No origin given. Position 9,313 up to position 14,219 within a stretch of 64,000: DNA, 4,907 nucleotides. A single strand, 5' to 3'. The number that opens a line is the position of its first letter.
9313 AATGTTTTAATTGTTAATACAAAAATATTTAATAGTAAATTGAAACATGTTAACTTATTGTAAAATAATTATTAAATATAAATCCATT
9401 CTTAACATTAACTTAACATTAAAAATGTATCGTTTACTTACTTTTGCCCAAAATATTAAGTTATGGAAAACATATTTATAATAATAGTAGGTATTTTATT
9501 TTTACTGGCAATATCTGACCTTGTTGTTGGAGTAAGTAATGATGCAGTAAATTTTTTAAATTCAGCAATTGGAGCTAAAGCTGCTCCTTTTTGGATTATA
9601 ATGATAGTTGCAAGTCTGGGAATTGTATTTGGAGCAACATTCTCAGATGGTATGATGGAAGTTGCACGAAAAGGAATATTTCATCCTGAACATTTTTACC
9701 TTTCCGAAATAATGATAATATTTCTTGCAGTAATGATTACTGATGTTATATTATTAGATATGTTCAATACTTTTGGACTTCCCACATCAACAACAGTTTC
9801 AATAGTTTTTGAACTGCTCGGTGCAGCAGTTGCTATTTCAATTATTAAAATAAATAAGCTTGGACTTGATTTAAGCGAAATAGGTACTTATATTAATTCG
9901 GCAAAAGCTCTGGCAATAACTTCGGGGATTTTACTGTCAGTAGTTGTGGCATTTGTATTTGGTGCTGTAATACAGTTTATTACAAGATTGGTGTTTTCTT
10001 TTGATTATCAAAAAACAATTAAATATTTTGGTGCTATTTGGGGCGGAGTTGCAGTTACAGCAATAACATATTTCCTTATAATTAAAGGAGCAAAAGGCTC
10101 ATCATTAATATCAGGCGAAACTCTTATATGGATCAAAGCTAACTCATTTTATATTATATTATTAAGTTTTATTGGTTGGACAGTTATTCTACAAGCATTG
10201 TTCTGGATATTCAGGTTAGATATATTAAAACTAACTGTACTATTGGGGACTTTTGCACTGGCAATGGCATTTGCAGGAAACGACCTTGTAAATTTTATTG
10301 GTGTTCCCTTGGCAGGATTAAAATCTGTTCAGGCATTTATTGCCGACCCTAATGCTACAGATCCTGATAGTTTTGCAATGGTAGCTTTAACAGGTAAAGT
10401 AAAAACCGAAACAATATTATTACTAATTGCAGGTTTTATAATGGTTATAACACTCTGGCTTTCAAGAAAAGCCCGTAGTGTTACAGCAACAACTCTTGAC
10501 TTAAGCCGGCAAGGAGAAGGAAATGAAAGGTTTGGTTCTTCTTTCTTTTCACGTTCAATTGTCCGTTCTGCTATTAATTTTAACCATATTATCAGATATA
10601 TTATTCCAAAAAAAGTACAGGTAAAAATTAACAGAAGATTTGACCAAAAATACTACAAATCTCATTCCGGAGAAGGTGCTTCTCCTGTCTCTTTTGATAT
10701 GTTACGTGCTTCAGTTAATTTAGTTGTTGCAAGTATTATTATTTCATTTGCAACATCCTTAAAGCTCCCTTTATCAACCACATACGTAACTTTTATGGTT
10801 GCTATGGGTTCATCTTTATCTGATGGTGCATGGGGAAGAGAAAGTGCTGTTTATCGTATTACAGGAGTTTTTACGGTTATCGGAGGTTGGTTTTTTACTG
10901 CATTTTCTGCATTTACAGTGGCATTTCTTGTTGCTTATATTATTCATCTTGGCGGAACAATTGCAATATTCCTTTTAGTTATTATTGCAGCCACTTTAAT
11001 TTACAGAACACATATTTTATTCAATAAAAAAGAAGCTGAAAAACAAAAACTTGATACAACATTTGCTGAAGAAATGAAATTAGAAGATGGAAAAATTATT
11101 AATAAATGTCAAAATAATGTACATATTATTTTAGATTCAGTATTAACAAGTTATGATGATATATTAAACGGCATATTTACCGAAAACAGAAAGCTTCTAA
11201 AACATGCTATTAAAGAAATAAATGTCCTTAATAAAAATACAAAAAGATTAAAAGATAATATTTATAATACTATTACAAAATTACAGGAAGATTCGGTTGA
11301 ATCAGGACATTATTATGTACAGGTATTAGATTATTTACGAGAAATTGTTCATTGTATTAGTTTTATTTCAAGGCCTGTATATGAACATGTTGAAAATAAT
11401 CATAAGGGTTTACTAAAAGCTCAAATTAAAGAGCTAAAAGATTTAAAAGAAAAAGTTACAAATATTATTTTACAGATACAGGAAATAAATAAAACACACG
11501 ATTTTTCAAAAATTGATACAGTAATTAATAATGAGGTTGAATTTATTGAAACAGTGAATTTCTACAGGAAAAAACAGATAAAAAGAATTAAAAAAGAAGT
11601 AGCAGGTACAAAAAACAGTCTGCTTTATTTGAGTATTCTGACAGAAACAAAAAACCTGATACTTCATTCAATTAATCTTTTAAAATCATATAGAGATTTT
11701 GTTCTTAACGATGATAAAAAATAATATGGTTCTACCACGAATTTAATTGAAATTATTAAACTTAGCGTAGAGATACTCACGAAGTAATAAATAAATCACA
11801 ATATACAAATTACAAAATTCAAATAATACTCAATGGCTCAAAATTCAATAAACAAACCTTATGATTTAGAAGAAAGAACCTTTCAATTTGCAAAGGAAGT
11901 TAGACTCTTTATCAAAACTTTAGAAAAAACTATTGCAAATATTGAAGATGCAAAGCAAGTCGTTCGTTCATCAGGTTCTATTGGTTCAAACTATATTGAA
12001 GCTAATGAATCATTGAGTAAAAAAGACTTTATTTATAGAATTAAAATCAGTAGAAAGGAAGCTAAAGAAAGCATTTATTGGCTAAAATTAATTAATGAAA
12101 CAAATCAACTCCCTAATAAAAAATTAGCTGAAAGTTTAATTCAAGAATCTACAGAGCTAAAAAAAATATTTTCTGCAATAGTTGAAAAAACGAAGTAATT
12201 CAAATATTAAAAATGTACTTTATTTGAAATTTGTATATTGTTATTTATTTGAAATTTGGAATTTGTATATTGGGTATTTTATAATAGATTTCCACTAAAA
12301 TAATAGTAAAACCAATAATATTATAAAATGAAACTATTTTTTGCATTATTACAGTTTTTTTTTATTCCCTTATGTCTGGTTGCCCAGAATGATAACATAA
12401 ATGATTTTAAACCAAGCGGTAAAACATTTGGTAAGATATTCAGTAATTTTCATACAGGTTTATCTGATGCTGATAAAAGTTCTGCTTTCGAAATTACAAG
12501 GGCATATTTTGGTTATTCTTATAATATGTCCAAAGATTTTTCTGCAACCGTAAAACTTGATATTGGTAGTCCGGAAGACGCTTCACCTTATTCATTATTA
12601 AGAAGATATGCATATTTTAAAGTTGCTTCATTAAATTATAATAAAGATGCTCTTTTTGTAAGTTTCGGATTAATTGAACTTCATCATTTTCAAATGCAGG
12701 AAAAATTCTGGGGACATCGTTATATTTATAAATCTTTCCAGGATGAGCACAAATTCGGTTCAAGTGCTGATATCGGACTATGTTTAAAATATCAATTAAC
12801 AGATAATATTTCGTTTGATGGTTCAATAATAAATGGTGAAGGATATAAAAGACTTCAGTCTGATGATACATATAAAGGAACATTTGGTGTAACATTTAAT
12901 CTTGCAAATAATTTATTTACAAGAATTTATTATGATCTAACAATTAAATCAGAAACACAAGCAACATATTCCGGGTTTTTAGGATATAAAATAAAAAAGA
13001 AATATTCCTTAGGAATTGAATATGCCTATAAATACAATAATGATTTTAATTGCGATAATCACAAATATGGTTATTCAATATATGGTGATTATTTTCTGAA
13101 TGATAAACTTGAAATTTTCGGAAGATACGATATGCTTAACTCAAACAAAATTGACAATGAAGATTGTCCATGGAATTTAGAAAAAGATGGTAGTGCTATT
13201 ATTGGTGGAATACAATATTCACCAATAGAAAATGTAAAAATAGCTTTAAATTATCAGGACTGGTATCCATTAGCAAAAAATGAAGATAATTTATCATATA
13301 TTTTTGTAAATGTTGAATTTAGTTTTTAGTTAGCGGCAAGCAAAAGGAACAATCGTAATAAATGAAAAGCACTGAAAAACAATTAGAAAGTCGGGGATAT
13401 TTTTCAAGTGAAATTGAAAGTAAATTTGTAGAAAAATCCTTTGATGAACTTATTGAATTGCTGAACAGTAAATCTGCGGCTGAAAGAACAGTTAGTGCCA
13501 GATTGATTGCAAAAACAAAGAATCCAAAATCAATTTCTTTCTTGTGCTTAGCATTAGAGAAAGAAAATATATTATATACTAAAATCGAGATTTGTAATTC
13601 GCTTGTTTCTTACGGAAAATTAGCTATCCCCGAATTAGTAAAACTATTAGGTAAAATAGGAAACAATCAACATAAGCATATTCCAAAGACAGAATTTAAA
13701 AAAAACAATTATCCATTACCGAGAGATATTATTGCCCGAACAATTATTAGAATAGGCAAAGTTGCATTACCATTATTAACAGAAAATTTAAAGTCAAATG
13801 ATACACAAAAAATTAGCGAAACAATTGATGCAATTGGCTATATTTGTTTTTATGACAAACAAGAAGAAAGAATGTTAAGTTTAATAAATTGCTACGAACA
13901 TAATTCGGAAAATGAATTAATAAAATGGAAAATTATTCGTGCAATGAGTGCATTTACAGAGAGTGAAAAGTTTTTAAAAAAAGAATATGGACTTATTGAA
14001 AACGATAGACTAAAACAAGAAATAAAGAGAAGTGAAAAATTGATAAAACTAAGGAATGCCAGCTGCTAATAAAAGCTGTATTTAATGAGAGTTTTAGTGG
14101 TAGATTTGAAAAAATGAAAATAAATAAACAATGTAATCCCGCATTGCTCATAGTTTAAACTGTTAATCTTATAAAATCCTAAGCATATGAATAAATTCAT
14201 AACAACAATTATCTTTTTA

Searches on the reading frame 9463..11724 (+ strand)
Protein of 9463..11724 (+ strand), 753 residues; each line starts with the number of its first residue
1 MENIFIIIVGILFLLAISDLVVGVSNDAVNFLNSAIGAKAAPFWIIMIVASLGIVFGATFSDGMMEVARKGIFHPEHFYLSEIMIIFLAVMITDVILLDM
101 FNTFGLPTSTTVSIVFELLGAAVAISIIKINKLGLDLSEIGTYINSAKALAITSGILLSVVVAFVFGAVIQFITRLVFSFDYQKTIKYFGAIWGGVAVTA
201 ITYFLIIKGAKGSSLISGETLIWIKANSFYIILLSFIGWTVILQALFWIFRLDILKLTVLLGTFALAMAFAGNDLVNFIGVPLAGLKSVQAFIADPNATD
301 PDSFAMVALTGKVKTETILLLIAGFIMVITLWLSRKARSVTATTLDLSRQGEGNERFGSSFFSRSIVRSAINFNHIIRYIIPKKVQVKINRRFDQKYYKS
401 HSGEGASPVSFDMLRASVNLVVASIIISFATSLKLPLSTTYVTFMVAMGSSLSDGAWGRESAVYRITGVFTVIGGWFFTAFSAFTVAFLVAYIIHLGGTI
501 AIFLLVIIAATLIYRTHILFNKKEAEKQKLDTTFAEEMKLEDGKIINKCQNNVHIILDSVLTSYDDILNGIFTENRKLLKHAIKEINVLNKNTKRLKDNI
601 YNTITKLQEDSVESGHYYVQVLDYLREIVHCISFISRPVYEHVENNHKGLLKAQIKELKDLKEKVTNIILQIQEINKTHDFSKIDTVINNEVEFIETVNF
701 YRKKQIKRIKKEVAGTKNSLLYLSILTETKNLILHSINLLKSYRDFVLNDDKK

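Call 7: search_protein_families(library=pfam, proteins=[window:9463-11724:+], max_evalue=0.001)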
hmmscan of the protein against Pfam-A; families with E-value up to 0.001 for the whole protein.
window:9463-11724:+ (753 aa): 1 family
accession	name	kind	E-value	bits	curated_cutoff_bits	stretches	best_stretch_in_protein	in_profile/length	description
PF01384.25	PHO4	-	4.7e-20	72.3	33.7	2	26-333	4-261/350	Phosphate transporter family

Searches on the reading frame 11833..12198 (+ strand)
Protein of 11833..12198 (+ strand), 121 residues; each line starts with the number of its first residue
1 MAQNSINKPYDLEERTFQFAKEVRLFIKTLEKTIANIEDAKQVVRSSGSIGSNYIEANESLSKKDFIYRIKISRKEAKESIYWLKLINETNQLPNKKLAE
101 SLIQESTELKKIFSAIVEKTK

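Call 7: search_protein_families(library=pfam, proteins=[window:11833-12198:+], max_evalue=0.001)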
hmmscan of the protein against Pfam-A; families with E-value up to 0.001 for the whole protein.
window:11833-12198:+ (121 aa): 1 family
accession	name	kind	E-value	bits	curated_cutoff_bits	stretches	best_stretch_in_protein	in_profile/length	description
PF05635.17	23S_rRNA_IVP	-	1.4e-15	57.9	33.8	1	14-113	7-104/106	23S rRNA-intervening sequence protein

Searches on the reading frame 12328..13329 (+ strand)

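Call 7: search_protein_families(library=pfam, proteins=[window:12328-13329:+], max_evalue=0.001)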
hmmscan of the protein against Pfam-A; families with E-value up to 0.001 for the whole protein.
window:12328-13329:+ (333 aa): 1 family
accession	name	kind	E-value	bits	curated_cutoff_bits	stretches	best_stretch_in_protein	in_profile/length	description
PF13609.12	Porin_4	-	0.0003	21.2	27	0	147-273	184-308/310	Gram-negative porin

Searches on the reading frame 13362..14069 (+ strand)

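Call 7: search_protein_families(library=pfam, proteins=[window:13362-14069:+], max_evalue=0.001)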
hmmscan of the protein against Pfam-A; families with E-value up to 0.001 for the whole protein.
window:13362-14069:+ (235 aa): 1 family
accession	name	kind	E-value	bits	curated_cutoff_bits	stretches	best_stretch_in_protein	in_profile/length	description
PF13646.12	HEAT_2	-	1.5e-06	28.9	27.7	0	28-97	2-72/88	HEAT repeats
